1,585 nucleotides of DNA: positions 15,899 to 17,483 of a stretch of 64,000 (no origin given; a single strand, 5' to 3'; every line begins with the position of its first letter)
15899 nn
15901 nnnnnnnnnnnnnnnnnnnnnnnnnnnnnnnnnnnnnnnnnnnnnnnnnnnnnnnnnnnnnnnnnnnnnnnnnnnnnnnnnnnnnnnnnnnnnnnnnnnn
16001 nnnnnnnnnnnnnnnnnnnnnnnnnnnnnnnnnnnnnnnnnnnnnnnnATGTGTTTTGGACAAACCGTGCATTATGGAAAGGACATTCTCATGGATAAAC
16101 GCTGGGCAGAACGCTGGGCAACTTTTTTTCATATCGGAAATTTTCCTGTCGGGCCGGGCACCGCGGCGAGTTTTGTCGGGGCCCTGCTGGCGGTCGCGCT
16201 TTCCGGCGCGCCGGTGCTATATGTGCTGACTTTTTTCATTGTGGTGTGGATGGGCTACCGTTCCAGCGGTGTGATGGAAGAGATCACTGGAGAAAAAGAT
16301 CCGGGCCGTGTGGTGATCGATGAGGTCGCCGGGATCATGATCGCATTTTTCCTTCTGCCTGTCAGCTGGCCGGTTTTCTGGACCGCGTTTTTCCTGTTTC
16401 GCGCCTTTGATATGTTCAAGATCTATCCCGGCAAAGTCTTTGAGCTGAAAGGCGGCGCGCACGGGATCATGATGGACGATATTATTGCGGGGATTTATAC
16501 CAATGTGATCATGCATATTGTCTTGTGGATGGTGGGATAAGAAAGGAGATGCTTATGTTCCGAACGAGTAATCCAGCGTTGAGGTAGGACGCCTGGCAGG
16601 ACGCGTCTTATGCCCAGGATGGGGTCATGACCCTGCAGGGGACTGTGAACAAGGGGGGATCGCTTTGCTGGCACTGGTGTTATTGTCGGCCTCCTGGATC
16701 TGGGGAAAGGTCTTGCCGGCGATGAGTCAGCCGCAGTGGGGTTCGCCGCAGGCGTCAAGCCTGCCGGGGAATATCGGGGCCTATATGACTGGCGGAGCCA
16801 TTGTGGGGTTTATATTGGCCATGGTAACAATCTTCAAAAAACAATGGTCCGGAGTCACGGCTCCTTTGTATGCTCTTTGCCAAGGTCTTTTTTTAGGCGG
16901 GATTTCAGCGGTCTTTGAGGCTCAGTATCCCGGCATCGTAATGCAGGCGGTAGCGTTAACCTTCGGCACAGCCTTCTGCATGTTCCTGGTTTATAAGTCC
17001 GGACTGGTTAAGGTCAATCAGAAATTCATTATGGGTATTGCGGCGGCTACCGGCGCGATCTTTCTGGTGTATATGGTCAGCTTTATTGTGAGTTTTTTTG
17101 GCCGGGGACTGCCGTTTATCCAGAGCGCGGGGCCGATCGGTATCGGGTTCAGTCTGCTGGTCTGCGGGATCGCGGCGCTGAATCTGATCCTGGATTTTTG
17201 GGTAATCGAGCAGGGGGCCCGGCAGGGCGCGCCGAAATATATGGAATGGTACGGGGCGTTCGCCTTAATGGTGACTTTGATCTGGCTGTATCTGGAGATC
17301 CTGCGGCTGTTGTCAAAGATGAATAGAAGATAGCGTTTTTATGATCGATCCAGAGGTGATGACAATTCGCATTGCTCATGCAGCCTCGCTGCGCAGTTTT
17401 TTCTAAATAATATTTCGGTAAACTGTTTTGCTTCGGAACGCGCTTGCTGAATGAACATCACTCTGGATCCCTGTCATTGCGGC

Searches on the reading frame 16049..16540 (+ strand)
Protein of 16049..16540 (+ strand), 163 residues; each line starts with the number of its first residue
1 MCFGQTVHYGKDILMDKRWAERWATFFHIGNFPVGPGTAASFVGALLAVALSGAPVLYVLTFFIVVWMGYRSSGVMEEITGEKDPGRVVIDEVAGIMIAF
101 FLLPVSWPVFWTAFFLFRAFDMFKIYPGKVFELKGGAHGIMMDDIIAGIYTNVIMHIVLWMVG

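Call 61: search_protein_families(library=pfam, proteins=[window:16049-16540:+], max_evalue=0.000001)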
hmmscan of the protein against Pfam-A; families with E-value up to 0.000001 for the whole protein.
window:16049-16540:+ (163 aa): 1 family
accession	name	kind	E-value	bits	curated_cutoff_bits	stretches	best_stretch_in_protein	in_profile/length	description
PF04608.18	PgpA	-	3.3e-34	118.3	28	1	24-158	3-140/141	Phosphatidylglycerophosphatase A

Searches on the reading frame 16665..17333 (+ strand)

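Call 61: search_protein_families(library=pfam, proteins=[window:16665-17333:+], max_evalue=0.000001)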
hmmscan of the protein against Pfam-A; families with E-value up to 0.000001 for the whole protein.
window:16665-17333:+ (222 aa): 1 family
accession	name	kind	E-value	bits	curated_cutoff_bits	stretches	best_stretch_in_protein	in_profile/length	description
PF12811.12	BaxI_1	-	1.7e-69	234.5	26.2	1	4-220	36-232/233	Bax inhibitor 1 like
